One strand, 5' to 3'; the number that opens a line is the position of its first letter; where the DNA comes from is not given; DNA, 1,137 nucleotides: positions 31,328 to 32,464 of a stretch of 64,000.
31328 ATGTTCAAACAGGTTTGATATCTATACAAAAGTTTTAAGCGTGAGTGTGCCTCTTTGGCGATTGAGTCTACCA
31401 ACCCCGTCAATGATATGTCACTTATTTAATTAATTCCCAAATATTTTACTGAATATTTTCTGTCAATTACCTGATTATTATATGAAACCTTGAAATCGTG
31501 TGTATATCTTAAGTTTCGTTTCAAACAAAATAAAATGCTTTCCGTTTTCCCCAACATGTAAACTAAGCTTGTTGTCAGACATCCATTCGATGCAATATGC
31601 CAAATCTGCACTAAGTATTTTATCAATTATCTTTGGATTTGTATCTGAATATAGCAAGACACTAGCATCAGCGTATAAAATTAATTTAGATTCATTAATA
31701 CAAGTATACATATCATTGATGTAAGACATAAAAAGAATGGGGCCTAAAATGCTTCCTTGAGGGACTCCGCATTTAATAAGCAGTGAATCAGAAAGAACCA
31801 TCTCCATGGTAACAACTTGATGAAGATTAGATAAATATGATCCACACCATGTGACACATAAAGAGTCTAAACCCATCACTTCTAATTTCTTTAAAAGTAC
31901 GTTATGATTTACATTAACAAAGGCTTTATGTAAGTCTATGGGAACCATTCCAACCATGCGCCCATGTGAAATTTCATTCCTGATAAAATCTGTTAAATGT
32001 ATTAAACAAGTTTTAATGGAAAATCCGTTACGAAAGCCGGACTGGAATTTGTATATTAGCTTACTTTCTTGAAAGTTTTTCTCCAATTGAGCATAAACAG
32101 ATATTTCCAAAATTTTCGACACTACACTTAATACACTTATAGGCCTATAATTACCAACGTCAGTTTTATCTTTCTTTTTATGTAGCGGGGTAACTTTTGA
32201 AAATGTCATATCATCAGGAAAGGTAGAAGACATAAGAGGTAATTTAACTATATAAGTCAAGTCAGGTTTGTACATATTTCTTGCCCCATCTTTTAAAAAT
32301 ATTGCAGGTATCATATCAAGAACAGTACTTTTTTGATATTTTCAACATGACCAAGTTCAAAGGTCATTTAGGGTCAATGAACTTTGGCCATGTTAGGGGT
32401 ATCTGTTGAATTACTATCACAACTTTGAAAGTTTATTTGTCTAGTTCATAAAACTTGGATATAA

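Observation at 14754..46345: Histidine-decarboxylase-type gene spread over >31 kb, with a ~22 kb TE-filled intron and one expected exon unaccounted for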

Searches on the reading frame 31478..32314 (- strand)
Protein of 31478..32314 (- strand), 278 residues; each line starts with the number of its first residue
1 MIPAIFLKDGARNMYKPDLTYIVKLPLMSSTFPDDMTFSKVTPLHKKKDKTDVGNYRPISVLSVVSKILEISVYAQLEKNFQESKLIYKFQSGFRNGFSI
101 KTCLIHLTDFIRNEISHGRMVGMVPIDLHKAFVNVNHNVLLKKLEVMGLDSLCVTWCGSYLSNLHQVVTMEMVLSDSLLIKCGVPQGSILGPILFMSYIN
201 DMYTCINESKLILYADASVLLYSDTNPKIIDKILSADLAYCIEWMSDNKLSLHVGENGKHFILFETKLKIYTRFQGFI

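Call 27: search_protein_families(library=pfam, proteins=[window:31478-32314:-], max_evalue=0.01)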
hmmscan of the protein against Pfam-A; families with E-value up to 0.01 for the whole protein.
window:31478-32314:- (278 aa): 1 family
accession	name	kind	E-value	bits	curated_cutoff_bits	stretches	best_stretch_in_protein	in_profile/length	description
PF00078.32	RVT_1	-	1.2e-25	90.9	29.6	1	47-253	3-185/205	Reverse transcriptase (RNA-dependent DNA polymerase)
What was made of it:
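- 31478..32314 (-): LINE reverse-transcriptase ORF fragment inside intron 4, antisense to the gene. Pfam RVT_1 E=1.2e-25 (call 27)
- Checked: a LINE reverse-transcriptase fragment at 31478-32314 on the - strand (RVT_1 E=1.2e-25, call 27);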
